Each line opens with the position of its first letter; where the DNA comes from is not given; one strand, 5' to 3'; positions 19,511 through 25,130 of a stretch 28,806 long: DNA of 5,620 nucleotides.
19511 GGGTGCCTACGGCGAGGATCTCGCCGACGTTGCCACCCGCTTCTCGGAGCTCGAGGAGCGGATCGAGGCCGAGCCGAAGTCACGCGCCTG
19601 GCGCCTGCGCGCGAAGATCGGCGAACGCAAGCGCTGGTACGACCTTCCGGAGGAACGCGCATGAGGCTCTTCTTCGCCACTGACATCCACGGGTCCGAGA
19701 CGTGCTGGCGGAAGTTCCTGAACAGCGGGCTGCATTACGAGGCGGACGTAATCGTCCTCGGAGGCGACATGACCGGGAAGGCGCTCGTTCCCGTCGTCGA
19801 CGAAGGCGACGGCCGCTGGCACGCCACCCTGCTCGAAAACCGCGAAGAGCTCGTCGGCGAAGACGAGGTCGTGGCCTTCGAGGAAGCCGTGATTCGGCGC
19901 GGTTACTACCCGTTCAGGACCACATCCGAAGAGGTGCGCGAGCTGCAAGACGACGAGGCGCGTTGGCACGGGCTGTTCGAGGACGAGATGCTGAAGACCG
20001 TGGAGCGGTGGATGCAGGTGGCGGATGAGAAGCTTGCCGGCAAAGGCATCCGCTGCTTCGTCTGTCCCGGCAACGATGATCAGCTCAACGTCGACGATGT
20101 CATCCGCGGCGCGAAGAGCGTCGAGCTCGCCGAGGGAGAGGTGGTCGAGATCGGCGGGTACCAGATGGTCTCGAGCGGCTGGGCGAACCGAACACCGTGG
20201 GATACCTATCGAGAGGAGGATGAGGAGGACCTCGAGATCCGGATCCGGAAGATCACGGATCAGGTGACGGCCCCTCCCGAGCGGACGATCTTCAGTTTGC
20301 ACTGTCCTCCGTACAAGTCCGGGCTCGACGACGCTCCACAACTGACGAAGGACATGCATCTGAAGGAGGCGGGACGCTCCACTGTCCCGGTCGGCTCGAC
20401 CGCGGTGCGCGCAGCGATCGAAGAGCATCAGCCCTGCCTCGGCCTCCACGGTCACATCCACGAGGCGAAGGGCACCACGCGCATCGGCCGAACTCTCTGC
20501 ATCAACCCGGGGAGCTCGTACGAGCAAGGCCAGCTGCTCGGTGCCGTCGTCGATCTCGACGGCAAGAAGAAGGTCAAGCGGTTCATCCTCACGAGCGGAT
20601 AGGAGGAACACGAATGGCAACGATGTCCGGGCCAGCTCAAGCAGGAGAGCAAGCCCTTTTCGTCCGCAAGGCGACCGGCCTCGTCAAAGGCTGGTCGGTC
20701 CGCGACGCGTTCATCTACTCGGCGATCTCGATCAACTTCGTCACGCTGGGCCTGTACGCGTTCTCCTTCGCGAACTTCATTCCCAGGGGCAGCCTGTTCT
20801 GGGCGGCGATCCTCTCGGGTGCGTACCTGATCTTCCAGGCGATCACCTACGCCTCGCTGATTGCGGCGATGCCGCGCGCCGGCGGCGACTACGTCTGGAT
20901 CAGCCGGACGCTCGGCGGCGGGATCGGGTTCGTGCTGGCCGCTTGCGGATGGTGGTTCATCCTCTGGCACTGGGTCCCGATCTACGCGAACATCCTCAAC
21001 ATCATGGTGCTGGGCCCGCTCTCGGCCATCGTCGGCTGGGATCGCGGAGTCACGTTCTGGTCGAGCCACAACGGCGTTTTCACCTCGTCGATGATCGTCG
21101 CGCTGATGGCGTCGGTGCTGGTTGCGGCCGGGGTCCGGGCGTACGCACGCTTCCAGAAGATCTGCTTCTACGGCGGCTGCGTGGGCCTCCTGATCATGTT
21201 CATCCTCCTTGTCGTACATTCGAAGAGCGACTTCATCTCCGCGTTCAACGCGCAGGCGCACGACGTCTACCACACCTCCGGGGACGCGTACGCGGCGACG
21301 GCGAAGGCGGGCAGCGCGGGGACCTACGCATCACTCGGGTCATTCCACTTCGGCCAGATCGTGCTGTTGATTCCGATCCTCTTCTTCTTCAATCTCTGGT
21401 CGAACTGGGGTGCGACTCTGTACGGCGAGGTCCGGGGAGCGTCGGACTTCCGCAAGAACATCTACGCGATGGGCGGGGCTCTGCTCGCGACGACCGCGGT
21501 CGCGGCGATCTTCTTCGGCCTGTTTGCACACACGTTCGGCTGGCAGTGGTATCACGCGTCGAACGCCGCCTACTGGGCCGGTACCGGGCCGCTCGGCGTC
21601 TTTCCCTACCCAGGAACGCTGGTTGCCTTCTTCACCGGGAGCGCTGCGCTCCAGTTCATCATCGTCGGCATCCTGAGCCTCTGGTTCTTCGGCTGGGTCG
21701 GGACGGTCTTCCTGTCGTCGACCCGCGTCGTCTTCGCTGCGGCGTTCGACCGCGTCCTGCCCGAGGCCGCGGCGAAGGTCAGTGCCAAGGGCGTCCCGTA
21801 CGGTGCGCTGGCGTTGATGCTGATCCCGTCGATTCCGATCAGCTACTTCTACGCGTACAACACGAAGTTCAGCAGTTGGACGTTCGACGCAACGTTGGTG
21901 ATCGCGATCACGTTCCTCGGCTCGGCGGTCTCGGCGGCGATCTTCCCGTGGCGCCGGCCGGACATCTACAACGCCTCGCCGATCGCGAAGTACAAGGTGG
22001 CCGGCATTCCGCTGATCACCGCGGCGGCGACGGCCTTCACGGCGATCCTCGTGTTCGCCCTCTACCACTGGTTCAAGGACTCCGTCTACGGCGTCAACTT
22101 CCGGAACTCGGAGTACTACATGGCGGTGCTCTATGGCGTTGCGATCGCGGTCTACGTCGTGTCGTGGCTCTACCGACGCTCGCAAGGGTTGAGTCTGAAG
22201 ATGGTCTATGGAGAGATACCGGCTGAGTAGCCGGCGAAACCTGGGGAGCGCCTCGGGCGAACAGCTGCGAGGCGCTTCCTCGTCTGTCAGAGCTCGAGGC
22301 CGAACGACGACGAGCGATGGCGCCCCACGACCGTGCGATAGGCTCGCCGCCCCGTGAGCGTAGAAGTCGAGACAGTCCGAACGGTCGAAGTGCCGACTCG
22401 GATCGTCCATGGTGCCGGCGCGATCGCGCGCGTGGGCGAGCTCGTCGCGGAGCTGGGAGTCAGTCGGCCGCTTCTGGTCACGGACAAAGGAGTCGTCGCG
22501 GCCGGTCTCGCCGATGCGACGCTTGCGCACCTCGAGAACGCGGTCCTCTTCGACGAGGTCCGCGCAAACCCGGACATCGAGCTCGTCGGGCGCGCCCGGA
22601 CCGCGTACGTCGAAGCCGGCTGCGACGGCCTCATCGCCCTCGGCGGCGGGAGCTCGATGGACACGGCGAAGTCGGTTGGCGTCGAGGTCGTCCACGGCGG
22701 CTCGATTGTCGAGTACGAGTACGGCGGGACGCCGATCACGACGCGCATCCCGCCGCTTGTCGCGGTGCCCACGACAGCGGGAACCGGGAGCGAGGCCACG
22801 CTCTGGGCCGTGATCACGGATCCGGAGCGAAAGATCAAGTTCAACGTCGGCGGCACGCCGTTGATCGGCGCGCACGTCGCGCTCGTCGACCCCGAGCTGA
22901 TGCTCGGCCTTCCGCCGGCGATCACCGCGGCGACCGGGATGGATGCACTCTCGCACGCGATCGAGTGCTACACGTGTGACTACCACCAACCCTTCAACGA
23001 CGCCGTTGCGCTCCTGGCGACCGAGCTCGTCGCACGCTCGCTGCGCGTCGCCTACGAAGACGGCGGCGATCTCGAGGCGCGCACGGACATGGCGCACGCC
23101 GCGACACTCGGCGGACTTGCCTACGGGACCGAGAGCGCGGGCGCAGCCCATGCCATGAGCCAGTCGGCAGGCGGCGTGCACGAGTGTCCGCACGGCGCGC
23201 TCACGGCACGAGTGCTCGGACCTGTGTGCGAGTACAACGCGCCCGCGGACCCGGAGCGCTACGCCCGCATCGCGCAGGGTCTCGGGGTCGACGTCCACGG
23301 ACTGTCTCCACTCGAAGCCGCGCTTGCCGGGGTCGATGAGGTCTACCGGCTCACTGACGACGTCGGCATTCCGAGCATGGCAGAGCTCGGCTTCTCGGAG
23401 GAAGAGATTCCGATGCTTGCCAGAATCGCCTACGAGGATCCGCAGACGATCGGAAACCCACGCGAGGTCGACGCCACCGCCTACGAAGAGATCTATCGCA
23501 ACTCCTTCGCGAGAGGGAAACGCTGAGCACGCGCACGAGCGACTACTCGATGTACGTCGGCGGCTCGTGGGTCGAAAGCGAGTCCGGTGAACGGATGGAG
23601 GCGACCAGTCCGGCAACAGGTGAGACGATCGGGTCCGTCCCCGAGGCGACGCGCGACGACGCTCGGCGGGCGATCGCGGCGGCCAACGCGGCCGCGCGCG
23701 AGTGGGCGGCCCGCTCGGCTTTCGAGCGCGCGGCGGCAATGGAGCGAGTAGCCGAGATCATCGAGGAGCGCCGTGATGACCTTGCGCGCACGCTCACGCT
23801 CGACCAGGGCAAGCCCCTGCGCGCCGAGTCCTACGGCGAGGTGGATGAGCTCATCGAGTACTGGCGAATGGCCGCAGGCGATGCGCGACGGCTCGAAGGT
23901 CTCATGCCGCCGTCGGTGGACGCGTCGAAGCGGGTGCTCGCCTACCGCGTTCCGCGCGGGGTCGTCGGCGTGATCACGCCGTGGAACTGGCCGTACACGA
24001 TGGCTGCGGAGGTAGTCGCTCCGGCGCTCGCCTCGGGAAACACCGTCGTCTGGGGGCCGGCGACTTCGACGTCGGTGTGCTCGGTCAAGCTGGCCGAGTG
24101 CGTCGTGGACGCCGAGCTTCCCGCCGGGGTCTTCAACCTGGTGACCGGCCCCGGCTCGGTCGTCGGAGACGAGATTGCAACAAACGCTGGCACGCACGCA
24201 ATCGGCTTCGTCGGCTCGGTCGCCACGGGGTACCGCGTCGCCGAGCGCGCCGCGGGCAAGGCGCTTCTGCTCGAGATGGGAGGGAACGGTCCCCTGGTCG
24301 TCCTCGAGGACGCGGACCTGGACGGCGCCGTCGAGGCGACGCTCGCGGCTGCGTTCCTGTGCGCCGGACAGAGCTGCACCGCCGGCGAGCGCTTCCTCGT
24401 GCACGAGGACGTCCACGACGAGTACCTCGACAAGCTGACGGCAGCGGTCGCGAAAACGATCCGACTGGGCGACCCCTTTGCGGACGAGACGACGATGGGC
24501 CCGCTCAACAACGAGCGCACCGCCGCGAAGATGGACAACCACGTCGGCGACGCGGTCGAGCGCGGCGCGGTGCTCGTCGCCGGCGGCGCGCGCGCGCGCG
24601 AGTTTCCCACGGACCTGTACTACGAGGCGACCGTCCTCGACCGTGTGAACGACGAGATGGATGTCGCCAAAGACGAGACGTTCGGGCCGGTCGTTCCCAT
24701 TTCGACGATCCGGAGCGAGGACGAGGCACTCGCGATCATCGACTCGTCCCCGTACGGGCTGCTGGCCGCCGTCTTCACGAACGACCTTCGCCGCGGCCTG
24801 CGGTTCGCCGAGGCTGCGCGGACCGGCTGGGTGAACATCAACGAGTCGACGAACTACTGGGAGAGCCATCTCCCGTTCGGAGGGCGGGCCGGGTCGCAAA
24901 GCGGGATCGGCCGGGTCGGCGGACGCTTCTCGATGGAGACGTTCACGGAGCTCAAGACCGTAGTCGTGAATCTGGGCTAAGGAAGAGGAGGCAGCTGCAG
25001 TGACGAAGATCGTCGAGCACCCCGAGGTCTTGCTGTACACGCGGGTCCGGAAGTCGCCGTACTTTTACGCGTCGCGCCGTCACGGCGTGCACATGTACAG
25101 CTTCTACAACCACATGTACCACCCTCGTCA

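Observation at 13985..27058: Bidirectional GntR-centred island encoding a nearly complete choline to betaine to dimethylglycine/sarcosine pathway with a non-canonical core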

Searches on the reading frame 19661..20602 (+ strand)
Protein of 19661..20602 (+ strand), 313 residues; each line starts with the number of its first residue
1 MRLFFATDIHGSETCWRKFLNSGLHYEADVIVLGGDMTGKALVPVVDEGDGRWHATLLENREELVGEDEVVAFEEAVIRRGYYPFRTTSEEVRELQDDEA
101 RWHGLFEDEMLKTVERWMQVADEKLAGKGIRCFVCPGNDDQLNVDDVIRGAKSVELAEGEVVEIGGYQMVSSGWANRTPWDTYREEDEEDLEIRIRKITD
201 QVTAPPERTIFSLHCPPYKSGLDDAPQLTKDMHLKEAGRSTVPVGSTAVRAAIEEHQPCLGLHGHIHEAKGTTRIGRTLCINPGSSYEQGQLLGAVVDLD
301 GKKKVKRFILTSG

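Call 3: search_protein_families(library=pfam, proteins=[window:19661-20602:+])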
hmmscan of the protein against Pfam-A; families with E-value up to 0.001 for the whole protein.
window:19661-20602:+ (313 aa): 3 families
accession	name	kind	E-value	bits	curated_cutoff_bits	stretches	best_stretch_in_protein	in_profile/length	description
PF14582.11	Metallophos_3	-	1.3e-05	25.1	28.2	1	244-303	197-253/259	Metallophosphoesterase, calcineurin superfamily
PF12850.12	Metallophos_2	-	3.5e-05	24.3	27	0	250-289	100-138/154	Calcineurin-like phosphoesterase superfamily domain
PF00149.33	Metallophos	-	0.00031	21.7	21.5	0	1-59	1-52/191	Calcineurin-like phosphoesterase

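Call 4: search_protein_families(library=ncbifam, proteins=[window:19661-20602:+])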
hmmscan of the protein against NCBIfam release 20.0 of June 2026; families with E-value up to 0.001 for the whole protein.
window:19661-20602:+ (313 aa): 1 family
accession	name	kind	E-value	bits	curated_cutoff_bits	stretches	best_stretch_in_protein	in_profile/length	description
NF006988.0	PRK09453.1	equivalog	2.5e-06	27.4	117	1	1-37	1-37/183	phosphodiesterase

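Call 52: search_solved_structures(query=window:19661-20602:+, max_evalue=10)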
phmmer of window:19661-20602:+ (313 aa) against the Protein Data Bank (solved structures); distinct sequences matched with E-value up to 10: 6.
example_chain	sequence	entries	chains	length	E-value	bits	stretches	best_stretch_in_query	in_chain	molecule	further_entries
2yvt_A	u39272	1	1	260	0.056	15.6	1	245-300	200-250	Hypothetical protein aq_1956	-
8qjz_A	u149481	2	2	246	0.18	13.9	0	102-169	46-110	UDP-2,3-diacylglucosamine hydrolase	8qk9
3qfm_A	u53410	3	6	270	0.45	12.6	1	235-286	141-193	Putative uncharacterized protein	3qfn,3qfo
5wly_A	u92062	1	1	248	0.87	11.7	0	241-268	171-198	UDP-2,3-diacylglucosamine hydrolase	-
8s7f_A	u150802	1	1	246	1.1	11.3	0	241-269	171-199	UDP-2,3-diacylglucosamine hydrolase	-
2kkn_A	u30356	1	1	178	1.3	11.1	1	256-303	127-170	Uncharacterized protein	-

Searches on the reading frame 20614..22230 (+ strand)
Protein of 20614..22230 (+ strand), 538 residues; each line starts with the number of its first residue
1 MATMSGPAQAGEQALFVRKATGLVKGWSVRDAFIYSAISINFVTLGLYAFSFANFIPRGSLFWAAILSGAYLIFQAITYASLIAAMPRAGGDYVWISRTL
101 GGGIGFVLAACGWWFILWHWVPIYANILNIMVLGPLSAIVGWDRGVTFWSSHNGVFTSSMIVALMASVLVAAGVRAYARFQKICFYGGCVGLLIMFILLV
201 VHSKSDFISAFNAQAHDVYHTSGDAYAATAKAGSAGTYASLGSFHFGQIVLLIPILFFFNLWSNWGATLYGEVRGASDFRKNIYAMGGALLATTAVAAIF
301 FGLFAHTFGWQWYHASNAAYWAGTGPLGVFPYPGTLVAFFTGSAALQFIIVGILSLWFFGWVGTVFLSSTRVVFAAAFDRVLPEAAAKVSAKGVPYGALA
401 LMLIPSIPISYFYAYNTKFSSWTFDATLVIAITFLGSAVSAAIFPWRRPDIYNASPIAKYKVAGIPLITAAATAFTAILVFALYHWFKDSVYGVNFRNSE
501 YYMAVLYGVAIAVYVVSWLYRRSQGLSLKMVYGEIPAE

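Call 3: search_protein_families(library=pfam, proteins=[window:20614-22230:+])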
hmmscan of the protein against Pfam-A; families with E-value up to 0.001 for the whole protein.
window:20614-22230:+ (538 aa): 2 families
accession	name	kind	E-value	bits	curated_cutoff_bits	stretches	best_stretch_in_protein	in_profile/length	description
PF13520.12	AA_permease_2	-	1.4e-13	51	27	1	38-497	9-412/427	Amino acid permease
PF00324.27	AA_permease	-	3.6e-05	23.1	24.6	1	60-518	30-454/470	Amino acid permease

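Call 4: search_protein_families(library=ncbifam, proteins=[window:20614-22230:+])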
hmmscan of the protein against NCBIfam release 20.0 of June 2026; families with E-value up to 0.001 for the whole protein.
window:20614-22230:+ (538 aa): 1 family
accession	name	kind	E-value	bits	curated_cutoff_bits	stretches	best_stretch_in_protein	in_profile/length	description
TIGR00909.1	2A0306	subfamily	4.9e-07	29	556.8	1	64-202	41-180/429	amino acid transporter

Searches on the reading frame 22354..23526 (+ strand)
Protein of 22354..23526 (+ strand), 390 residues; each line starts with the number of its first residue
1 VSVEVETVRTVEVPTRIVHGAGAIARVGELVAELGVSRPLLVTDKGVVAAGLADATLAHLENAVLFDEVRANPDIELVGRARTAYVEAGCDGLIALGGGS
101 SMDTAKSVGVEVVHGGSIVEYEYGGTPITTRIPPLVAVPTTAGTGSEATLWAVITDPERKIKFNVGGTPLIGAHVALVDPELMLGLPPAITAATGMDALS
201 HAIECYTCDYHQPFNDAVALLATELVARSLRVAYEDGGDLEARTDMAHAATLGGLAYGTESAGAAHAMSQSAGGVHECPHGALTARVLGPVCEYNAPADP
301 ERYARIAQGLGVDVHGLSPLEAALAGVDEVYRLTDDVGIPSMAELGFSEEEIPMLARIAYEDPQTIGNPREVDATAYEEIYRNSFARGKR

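Call 3: search_protein_families(library=pfam, proteins=[window:22354-23526:+])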
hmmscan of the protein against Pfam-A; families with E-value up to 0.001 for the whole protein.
window:22354-23526:+ (390 aa): 3 families
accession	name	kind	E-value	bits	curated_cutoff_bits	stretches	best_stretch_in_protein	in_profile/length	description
PF00465.25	Fe-ADH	-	1.4e-44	152.1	31.3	1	14-180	1-168/168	Iron-containing alcohol dehydrogenase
PF25137.1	ADH_Fe_C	-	3e-44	151.5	27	1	191-384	1-193/194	Fe-containing alcohol dehydrogenase family, C-terminal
PF13685.12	Fe-ADH_2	-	2.4e-08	34.5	28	1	20-110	3-95/149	Iron-containing alcohol dehydrogenase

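Call 4: search_protein_families(library=ncbifam, proteins=[window:22354-23526:+])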
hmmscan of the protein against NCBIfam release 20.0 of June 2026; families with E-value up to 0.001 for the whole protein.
window:22354-23526:+ (390 aa): 17 families
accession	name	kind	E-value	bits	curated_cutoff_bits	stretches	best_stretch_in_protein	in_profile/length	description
NF053866.1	CholDhdGbsBBac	equivalog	1.3e-183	610.1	550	1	1-385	1-391/392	choline dehydrogenase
NF041833.1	Fe_ADH_ErcA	equivalog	1.5e-88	297.5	550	1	15-384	9-381/382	alcohol dehydrogenase-like regulatory protein ErcA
TIGR02638.1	lactal_redase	equivalog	1.4e-87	294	523.15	1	18-381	11-379/379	lactaldehyde reductase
NF058672.1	4HyButDHCUPNE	equivalog_domain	1.1e-80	271.7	500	1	14-384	7-377/378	4-hydroxybutyrate dehydrogenase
NF007911.0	PRK10624.1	equivalog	1.1e-78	264.8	537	1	19-384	13-381/382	lactaldehyde reductase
NF050025.1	SulfAcetaldRedSarD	equivalog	1.4e-66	225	700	1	15-378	9-378/385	sulfoacetaldehyde reductase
NF007363.0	PRK09860.1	equivalog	2e-66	224.7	581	1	11-382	6-380/383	L-threonine dehydrogenase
NF010378.0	PRK13805.1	equivalog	8.9e-62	209.1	951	1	9-386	457-865/872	bifunctional acetaldehyde-CoA/alcohol dehydrogenase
TIGR03405.1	Phn_Fe-ADH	equivalog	1e-53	182.4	423.7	1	14-328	4-321/355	iron-containing alcohol dehydrogenase PsrA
TIGR04266.1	NDMA_methanol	equivalog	8.8e-51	173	625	1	15-341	17-349/420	NDMA-dependent methanol dehydrogenase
NF011998.0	PRK15454.1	equivalog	1.4e-48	165.6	556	1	4-375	17-385/395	ethanolamine utilization ethanol dehydrogenase EutG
NF011717.0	PRK15138.1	equivalog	6.7e-14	51.7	645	1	11-381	6-383/387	alcohol dehydrogenase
NF041822.1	daptide_DH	equivalog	1.5e-12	47.1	300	1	41-253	5-225/363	daptide-type RiPP biosynthesis dehydogenase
NF006941.0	PRK09423.1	subfamily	6.3e-12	45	336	1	8-111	2-106/367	glycerol dehydrogenase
NF047954.1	PrpdilGlycDhGldA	equivalog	9.1e-08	31.7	700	1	9-109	3-104/365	bifunctional L-1,2-propanediol dehydrogenase/glycerol dehydrogenase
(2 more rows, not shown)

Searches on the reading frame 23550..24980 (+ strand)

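Call 3: search_protein_families(library=pfam, proteins=[window:23550-24980:+])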
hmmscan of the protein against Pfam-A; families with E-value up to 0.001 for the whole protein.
window:23550-24980:+ (476 aa): 1 family
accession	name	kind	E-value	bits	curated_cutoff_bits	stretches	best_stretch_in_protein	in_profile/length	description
PF00171.27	Aldedh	-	8.4e-151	503.1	23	1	7-471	1-461/461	Aldehyde dehydrogenase family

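Call 4: search_protein_families(library=ncbifam, proteins=[window:23550-24980:+])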
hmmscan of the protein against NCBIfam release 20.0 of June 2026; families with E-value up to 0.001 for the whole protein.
window:23550-24980:+ (476 aa): 44 families (the best 25 are shown)
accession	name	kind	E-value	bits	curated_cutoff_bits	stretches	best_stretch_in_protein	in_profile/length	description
NF040648.1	lactal_redase_Meth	equivalog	9.8e-119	397.4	650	1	1-474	1-463/463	lactaldehyde dehydrogenase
NF042993.1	AlphKGSA_gudD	equivalog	5.2e-118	394.8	770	1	2-473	7-480/481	alpha-ketoglutaric semialdehyde dehydrogenase GucD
TIGR01804.1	BADH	equivalog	3.8e-116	388.3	668.6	1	2-469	1-467/467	betaine-aldehyde dehydrogenase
TIGR01780.1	SSADH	subfamily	3.5e-110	368.9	646.35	1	19-469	2-448/448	succinate-semialdehyde dehydrogenase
NF006916.0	PRK09407.1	equivalog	2e-109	366.6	521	1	9-473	29-492/526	succinic semialdehyde dehydrogenase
NF052305.1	DioxValDhHalo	equivalog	2.5e-109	366.4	750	1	2-474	8-482/483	2,5-dioxovalerate dehydrogenase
NF009725.0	PRK13252.1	equivalog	3.1e-108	362.3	593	1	2-476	10-482/488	betaine-aldehyde dehydrogenase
NF008415.0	PRK11241.1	equivalog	2.6e-107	359.5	828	1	2-474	14-481/482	NADP-dependent succinate-semialdehyde dehydrogenase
TIGR02299.1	HpaE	equivalog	1.2e-105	353.9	638.35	1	2-475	4-478/488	5-carboxymethyl-2-hydroxymuconate semialdehyde dehydrogenase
NF010000.0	PRK13473.1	subfamily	2.1e-105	353.1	615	1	2-474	6-473/475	aminobutyraldehyde dehydrogenase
NF007497.0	PRK10090.1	equivalog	6.3e-100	335.2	500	1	1-473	9-475/480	aldehyde dehydrogenase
NF040792.1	glyc_ald_dh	equivalog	6.2e-95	319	760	1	1-474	3-474/488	D-glyceraldehyde dehydrogenase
NF045735.1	PaDhStyDPseudo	equivalog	1.2e-94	317.7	850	1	1-473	5-481/483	phenylacetaldehyde dehydrogenase StyD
TIGR03250.1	PhnAcAld_DH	equivalog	2e-88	297.1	635.65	1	11-472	14-469/472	phosphonoacetaldehyde dehydrogenase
TIGR03216.1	OH_muco_semi_DH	equivalog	6.3e-88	295.5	693.25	1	2-474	4-480/481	2-hydroxymuconic semialdehyde dehydrogenase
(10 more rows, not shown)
